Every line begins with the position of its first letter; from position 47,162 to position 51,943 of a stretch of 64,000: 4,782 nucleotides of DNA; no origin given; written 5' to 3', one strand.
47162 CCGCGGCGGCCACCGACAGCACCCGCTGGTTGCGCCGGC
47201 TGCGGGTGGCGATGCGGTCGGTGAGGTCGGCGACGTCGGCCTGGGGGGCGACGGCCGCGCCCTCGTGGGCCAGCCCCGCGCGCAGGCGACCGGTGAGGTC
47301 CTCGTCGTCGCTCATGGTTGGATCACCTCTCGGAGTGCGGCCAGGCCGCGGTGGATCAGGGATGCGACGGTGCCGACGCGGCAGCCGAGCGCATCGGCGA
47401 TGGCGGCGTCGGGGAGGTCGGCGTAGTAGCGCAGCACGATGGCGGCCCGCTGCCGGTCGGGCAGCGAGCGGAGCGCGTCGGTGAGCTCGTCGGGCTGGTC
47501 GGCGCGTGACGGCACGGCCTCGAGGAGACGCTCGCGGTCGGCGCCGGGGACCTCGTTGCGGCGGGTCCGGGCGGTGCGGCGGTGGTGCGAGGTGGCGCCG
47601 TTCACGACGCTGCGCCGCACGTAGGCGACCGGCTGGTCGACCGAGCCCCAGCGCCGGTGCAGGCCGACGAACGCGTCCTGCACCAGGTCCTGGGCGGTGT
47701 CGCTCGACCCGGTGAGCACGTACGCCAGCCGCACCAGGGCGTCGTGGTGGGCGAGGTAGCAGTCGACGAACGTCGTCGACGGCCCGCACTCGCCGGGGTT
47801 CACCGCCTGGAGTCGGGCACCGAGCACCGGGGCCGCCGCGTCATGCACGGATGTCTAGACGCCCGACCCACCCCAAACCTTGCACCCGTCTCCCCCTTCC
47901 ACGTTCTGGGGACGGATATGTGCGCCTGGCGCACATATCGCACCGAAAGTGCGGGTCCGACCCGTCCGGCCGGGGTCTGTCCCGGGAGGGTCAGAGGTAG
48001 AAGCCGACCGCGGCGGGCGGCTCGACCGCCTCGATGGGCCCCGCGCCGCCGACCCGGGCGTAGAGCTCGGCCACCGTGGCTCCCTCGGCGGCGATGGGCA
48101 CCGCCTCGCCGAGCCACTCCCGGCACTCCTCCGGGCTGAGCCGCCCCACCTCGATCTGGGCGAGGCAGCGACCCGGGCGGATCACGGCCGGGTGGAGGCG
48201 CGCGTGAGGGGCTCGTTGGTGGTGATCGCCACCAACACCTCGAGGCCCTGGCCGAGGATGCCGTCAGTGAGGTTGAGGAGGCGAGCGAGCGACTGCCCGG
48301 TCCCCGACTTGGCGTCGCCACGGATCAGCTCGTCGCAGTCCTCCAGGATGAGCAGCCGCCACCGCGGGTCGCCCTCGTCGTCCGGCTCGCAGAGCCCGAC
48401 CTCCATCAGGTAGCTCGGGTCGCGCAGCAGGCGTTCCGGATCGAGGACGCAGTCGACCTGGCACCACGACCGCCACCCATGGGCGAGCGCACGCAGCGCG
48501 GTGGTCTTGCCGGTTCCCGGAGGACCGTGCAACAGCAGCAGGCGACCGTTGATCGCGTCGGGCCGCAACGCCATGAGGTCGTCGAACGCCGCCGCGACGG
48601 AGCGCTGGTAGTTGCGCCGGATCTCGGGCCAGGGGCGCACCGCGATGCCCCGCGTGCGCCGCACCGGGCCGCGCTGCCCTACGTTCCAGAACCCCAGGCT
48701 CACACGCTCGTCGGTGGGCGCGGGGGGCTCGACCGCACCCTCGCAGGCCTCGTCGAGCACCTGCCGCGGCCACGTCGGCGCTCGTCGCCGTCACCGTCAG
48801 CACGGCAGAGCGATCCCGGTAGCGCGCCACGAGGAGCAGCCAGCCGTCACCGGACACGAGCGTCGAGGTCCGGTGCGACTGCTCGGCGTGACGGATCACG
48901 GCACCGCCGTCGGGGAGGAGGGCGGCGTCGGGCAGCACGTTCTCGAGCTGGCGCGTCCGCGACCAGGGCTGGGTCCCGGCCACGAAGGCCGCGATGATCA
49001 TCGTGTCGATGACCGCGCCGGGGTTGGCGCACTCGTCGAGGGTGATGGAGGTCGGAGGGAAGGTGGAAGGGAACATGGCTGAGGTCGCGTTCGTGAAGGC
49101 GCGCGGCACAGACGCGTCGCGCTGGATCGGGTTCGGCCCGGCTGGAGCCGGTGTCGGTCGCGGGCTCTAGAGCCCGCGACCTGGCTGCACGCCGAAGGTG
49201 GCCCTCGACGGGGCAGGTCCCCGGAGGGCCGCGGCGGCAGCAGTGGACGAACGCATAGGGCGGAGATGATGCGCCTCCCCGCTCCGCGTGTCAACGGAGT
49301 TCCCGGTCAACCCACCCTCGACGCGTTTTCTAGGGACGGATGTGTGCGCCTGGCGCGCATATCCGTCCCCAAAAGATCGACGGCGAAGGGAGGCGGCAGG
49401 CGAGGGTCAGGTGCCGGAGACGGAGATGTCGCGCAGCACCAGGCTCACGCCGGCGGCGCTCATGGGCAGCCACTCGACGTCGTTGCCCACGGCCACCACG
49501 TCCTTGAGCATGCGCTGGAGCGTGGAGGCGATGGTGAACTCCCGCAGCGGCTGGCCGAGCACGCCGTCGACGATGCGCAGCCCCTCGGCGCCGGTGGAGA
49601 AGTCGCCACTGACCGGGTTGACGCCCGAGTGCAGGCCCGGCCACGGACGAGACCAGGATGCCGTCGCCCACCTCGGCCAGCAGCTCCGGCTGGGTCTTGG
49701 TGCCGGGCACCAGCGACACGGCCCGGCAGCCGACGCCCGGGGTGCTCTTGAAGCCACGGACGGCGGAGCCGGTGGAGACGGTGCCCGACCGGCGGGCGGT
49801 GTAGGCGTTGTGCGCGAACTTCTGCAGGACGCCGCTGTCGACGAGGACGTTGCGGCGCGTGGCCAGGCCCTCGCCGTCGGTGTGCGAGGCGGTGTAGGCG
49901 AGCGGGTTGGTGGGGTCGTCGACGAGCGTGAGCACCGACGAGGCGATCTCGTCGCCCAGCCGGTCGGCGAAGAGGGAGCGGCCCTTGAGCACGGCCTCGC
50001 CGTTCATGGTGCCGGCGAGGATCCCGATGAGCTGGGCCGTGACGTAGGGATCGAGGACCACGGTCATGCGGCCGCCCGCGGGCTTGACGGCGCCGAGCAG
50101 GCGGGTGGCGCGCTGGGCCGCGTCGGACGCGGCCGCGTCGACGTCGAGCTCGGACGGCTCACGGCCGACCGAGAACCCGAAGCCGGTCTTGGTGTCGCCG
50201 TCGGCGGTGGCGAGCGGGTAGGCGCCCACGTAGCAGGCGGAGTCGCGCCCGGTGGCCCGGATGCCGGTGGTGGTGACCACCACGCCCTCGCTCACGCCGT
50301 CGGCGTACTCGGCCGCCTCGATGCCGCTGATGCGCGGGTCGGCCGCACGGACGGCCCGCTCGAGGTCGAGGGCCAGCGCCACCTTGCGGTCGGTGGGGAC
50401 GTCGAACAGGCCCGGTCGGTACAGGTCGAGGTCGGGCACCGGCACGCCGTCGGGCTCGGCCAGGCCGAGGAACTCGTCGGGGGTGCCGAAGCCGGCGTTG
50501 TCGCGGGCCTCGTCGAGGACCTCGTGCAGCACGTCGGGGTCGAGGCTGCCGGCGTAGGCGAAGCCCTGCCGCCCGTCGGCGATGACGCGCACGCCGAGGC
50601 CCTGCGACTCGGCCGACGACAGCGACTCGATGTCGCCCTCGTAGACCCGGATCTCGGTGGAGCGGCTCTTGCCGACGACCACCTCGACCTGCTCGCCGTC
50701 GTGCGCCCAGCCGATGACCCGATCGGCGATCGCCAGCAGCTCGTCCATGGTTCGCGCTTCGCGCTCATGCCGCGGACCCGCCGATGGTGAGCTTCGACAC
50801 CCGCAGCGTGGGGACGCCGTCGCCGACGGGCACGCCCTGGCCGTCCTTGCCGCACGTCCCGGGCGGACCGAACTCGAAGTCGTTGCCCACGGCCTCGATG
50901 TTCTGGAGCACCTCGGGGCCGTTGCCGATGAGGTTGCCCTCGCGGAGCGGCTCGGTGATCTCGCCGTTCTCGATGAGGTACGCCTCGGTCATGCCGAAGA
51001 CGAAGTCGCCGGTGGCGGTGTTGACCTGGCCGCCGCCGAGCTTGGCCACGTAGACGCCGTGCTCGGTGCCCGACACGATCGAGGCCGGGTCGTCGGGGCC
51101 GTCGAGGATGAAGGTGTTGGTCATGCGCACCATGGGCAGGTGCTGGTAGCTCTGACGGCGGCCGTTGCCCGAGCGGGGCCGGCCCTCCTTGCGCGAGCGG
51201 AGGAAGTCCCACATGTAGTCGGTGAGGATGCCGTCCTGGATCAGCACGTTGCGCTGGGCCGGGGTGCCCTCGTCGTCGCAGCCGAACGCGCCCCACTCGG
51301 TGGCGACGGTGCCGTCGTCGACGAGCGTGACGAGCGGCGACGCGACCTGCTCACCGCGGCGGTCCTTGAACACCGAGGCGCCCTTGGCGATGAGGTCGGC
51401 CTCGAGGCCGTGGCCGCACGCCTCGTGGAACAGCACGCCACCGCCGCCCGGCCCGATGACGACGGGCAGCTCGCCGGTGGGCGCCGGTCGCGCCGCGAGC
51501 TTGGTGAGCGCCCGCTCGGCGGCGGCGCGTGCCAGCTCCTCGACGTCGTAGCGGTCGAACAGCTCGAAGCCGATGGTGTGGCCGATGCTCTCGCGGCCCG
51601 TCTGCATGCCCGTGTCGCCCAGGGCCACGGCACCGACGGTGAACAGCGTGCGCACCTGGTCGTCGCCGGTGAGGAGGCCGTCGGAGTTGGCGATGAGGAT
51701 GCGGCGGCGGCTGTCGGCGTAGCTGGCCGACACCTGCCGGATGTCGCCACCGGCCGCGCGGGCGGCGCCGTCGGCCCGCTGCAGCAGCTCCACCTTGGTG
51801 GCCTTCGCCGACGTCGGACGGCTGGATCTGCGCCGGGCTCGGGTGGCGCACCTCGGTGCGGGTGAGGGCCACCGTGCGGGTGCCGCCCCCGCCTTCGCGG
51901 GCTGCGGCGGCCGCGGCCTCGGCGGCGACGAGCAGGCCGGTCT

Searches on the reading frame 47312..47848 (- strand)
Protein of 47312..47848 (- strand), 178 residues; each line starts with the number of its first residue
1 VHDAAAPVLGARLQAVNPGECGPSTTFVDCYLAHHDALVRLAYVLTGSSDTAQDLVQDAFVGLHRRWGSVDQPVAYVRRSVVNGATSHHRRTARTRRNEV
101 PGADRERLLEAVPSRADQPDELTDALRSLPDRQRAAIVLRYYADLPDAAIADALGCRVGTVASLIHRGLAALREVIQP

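Call 72: search_protein_families(library=pfam, proteins=[window:47312-47848:-], max_evalue=0.001)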
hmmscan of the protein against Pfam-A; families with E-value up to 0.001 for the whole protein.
window:47312-47848:- (178 aa): 4 families
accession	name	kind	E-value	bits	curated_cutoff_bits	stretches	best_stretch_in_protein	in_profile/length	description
PF08281.18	Sigma70_r4_2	-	1.5e-14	53.8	25.7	1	121-172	3-54/54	Sigma-70, region 4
PF04545.22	Sigma70_r4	-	2.1e-11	43.6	24.1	1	125-174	1-50/50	Sigma-70, region 4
PF04542.20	Sigma70_r2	-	8.2e-11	42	24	1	31-95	2-71/71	Sigma-70 region 2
PF13384.12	HTH_23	-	3.8e-05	23.8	24.6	1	131-167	4-40/50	Homeodomain-like domain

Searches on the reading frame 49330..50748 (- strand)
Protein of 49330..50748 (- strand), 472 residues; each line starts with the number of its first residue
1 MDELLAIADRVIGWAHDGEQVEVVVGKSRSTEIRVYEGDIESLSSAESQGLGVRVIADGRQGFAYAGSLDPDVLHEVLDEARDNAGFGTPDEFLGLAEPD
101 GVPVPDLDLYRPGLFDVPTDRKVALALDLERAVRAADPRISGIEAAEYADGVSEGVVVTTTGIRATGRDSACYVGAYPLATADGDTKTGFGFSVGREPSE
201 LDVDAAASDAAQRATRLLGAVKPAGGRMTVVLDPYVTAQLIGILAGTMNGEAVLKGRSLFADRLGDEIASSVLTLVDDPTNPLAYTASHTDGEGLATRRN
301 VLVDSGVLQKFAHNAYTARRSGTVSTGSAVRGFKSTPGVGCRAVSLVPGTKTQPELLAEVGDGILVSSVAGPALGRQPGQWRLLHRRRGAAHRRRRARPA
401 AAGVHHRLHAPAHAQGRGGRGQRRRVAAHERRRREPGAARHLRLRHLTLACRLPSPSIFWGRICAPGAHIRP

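Call 72: search_protein_families(library=pfam, proteins=[window:49330-50748:-], max_evalue=0.001)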
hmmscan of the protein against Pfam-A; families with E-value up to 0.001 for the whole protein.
window:49330-50748:- (472 aa): 3 families
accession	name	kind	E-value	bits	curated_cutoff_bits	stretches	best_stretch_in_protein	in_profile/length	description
PF19289.4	PmbA_TldD_3rd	-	1.2e-43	149.3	22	1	226-372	2-149/220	PmbA/TldA metallopeptidase C-terminal domain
PF19290.4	PmbA_TldD_2nd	-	2.2e-15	57.5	20.9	1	114-218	3-109/109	PmbA/TldA metallopeptidase central domain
PF01523.21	PmbA_TldD_1st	-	6.1e-15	55.6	20.9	1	21-85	1-65/65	PmbA/TldA metallopeptidase domain 1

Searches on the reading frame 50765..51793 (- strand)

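Call 72: search_protein_families(library=pfam, proteins=[window:50765-51793:-], max_evalue=0.001)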
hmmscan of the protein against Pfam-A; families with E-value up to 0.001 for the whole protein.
window:50765-51793:- (342 aa): 2 families
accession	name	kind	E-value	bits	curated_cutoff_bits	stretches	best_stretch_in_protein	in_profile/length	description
PF19289.4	PmbA_TldD_3rd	-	1.6e-69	233.9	22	1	106-339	1-220/220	PmbA/TldA metallopeptidase C-terminal domain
PF19290.4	PmbA_TldD_2nd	-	8.5e-17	62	20.9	1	2-99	13-109/109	PmbA/TldA metallopeptidase central domain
